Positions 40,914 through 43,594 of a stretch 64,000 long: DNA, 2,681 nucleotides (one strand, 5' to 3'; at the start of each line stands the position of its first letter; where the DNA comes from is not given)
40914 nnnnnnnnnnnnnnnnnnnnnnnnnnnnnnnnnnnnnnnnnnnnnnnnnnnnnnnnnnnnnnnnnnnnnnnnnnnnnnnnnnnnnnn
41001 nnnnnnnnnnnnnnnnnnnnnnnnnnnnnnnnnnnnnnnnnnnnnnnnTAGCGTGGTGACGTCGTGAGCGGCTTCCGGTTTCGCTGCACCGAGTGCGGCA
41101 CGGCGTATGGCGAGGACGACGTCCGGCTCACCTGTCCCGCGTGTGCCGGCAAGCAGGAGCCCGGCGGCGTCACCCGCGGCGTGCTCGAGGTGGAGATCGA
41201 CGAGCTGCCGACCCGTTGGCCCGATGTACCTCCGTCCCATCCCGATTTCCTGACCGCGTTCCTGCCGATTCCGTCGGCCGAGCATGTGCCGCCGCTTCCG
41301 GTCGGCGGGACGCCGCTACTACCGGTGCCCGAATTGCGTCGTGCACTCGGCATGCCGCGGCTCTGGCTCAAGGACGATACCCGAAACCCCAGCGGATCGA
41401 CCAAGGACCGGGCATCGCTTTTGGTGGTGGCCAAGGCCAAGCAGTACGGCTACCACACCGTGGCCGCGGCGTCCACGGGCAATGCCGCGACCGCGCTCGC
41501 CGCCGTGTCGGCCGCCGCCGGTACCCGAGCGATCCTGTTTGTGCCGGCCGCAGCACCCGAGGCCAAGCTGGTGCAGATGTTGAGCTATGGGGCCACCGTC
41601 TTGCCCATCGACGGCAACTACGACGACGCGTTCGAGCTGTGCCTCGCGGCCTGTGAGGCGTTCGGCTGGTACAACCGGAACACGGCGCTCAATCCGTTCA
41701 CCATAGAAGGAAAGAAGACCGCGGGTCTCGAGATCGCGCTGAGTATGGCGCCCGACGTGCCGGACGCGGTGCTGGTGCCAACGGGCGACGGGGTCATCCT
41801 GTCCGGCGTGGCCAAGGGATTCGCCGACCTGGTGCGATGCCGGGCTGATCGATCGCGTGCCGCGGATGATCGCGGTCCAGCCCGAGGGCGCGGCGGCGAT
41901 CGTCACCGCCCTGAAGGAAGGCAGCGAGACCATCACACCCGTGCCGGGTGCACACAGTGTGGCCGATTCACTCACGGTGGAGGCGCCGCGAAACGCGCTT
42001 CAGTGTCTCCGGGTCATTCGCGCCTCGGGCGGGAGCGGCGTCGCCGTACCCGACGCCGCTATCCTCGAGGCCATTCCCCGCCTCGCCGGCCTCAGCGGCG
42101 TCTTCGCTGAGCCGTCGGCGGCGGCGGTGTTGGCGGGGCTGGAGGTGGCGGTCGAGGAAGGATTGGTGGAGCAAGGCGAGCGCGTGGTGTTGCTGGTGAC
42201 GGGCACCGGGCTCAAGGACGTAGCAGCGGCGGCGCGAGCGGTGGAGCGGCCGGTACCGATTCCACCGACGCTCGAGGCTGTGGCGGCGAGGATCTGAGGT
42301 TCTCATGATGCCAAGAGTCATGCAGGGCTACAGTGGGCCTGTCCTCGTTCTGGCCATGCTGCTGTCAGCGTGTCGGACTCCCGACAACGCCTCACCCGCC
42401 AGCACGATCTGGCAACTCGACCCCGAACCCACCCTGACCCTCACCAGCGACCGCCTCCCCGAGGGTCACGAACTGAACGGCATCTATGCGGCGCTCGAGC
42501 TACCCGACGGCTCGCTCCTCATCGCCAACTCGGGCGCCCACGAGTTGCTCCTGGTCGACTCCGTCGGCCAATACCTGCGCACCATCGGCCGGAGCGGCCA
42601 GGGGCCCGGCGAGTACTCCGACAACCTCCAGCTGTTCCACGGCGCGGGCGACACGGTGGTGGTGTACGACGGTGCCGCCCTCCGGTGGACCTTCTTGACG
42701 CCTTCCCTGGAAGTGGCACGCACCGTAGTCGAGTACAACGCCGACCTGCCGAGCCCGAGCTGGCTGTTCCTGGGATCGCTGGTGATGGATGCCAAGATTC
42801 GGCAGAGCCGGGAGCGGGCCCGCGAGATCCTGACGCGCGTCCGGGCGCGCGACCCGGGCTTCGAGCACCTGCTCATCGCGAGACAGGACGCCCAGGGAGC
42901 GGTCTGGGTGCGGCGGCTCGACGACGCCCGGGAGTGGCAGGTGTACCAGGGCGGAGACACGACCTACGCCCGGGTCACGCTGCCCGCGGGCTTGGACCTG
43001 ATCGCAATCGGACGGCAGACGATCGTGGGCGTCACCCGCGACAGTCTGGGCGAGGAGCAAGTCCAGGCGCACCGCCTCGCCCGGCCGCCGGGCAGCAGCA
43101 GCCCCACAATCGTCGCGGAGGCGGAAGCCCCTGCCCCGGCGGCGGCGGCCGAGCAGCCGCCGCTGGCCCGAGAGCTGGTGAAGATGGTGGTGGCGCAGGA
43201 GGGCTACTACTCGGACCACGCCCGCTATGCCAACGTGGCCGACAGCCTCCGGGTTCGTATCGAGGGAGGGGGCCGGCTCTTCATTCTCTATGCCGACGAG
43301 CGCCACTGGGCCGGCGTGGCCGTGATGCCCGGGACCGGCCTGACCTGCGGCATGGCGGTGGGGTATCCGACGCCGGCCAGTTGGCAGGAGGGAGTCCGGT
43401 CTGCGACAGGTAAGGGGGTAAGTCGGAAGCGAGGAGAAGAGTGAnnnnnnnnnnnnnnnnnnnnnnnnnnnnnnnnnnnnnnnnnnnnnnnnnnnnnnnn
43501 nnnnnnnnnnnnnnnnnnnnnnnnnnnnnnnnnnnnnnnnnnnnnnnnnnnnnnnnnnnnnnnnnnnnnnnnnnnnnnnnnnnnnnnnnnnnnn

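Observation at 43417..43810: Tandem array of a structured GA-rich element immediately at a gene 3' end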

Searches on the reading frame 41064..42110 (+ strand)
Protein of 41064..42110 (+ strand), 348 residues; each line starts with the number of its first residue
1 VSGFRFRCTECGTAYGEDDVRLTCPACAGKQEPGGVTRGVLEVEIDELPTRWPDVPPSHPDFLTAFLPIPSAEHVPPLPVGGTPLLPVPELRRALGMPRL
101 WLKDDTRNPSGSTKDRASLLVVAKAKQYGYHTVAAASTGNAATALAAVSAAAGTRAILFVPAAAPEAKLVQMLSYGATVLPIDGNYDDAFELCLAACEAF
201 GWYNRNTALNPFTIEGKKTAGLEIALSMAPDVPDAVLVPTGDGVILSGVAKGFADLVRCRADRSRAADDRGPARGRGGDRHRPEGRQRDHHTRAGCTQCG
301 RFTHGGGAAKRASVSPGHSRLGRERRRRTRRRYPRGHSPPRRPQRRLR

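Call 18: search_protein_families(library=pfam, proteins=[window:41064-42110:+], max_evalue=0.01)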
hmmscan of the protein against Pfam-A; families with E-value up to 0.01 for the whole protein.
window:41064-42110:+ (348 aa): 1 family
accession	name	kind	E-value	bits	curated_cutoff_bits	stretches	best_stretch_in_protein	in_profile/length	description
PF00291.31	PALP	-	1.6e-49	169.3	35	1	79-255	4-180/295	Pyridoxal-phosphate dependent enzyme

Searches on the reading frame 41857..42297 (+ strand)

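Call 18: search_protein_families(library=pfam, proteins=[window:41857-42297:+], max_evalue=0.01)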
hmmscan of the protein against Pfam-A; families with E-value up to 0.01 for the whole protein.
window:41857-42297:+ (146 aa): 2 families
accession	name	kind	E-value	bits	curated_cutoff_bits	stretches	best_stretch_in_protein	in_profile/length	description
PF00291.31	PALP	-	4.3e-20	72.7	35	1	2-116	185-295/295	Pyridoxal-phosphate dependent enzyme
PF08541.16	ACP_syn_III_C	-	0.00054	20.5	26.6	1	87-125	49-87/90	3-Oxoacyl-[acyl-carrier-protein (ACP)] synthase III C terminal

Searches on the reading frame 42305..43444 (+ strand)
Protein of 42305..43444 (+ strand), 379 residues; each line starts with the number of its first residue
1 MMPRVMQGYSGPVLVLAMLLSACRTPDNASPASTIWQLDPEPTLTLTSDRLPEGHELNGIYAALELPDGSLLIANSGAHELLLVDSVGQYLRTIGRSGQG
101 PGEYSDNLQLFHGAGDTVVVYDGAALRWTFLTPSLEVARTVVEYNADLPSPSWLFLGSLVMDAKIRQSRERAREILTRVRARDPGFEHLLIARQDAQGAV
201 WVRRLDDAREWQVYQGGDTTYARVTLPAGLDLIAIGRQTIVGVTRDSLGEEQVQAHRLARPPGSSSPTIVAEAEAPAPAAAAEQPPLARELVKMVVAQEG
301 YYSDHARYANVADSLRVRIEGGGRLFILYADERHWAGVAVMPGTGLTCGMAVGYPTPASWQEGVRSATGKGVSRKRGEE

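Call 17: find_encoding_contigs(protein=window:42305-43444:+, flank=10000, max_places=10)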
Protein window:42305-43444:+ (379 aa): no gene with exactly this product is on record in the collection.

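Call 18: search_protein_families(library=pfam, proteins=[window:42305-43444:+], max_evalue=0.01)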
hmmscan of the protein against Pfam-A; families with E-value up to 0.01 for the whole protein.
window:42305-43444:+ (379 aa): 1 family
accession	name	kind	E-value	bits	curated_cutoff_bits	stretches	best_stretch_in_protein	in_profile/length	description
PF17170.10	DUF5128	-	0.00018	21.2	22.9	1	64-105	49-90/321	6-bladed beta-propeller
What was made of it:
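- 42305..43413 (+): Upstream gene: a 6-bladed beta-propeller lipoprotein. One base is missing at 43395/43396. The native stop is TAA at 43411-43413; the ORF as read runs on to TGA at 43442-43444. Pfam DUF5128 (call 18).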

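Call 41: find_homologous_proteins(query=window:42305-43444:+, max_evalue=1e-10)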
Query window:42305-43444:+ (379 aa): 13 proteins with E <= 1e-10 among 8000 candidates.
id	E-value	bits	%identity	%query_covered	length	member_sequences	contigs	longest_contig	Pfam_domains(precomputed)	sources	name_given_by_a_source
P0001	3.9e-231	784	96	96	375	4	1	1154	-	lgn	-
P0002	2.0e-205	700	85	96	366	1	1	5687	-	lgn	-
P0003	2.5e-203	693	84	96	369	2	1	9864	PF17170.11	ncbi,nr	ncbi:MAG TPA: 6-bladed beta-propeller [Gemmatimonadales bacterium]|nr:6-bladed beta-propeller [Gemma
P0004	6.6e-201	685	83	96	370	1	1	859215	-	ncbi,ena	-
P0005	7.6e-197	672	81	90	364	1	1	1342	-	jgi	-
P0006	8.7e-176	602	71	96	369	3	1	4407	-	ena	-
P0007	8.5e-164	563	69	96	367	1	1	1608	-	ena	-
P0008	9.8e-155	533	66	93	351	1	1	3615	-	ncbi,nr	ncbi:MAG: hypothetical protein HKM89_05545, partial [Gemmatimonadales bacterium]|nr:hypothetical pro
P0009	1.6e-120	420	91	55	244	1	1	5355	PF17170.11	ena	-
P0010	8.8e-115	402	75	62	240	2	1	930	-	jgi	-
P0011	6.4e-73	264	43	83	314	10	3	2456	PF17170.11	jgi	-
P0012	1.3e-14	72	40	23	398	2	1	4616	PF17170.11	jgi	jgi:hypothetical protein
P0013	1.6e-14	72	38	33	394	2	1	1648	PF17170.11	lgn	-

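Call 43: find_encoding_contigs(protein=P0004, flank=10000, max_places=4)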
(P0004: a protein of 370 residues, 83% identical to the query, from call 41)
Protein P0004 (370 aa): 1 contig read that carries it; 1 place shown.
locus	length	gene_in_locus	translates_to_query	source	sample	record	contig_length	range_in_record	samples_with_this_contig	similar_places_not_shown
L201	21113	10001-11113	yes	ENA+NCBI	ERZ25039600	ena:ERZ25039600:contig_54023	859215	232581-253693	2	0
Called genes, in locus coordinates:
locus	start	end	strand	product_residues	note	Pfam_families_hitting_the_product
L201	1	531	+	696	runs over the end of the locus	PF13534:Fer4_17 (faint), PF00037:Fer4 (faint), PF12838:Fer4_7 (weak), PF13183:Fer4_8 (weak)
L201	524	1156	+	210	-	PF22039:HUTI_composite_bact (weak), PF01979:Amidohydro_1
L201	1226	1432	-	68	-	-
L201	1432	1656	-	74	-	-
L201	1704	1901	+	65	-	-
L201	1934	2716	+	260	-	PF00291:PALP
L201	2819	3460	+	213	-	-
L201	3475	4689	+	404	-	PF01546:Peptidase_M20, PF07687:M20_dimer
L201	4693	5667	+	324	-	PF02729:OTCace_N, PF00185:OTCace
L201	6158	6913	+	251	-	PF00291:PALP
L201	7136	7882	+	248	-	-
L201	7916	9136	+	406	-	-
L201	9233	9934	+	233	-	-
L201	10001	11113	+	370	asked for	-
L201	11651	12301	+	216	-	PF00072:Response_reg (weak), PF00196:GerE, PF08281:Sigma70_r4_2 (weak), PF13936:HTH_38 (weak)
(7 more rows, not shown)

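Call 44: find_encoding_contigs(protein=P0002, flank=10000, max_places=4)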
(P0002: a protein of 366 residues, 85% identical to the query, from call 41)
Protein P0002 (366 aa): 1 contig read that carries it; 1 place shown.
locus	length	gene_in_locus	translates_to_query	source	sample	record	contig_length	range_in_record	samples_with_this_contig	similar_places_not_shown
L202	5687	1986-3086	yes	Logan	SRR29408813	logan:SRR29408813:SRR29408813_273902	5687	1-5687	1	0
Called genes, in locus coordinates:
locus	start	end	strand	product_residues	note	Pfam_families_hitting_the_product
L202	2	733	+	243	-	?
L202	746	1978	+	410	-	PF00291:PALP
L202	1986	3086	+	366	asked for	-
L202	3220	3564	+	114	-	PF04343:DUF488, PF22751:DUF488-N3a, PF22752:DUF488-N3i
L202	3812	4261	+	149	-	PF12893:Lumazine_bd_2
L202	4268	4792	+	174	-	-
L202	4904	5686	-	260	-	?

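Call 47: find_encoding_contigs(protein=P0001, flank=10000, max_places=6)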
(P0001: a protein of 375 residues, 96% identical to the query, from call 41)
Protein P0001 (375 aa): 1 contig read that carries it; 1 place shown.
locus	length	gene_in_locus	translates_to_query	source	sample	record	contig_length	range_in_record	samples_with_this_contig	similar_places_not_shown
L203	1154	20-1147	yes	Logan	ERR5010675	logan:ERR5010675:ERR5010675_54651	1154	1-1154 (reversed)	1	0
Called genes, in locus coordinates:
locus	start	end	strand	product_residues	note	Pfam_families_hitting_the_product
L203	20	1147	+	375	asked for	-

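Call 48: find_encoding_contigs(protein=P0006, flank=10000, max_places=6)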
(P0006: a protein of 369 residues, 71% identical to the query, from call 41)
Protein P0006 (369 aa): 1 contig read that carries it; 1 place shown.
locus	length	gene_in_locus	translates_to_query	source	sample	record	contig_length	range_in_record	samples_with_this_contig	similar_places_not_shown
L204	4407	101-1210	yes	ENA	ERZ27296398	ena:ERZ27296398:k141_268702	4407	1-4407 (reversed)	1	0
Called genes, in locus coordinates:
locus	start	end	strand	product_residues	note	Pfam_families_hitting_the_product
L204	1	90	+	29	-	?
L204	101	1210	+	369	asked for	-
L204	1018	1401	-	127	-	-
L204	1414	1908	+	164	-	-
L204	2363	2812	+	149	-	PF10604:Polyketide_cyc2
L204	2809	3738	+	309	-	-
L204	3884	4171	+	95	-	-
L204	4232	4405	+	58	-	?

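Call 51: find_encoding_contigs(protein=P0009, flank=10000, max_places=6)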
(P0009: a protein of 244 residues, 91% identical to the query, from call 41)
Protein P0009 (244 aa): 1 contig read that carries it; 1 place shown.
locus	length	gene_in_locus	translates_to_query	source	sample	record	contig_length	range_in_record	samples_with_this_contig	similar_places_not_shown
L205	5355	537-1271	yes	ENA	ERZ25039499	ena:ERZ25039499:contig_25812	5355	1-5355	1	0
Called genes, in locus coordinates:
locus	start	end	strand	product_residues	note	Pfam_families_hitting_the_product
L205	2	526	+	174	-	?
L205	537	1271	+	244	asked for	PF17170:DUF5128 (weak)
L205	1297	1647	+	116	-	-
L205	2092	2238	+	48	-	-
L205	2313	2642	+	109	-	-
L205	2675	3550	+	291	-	-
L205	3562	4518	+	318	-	PF18626:Gln_deamidase_2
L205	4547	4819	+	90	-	-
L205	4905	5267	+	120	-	PF04343:DUF488, PF22751:DUF488-N3a, PF22752:DUF488-N3i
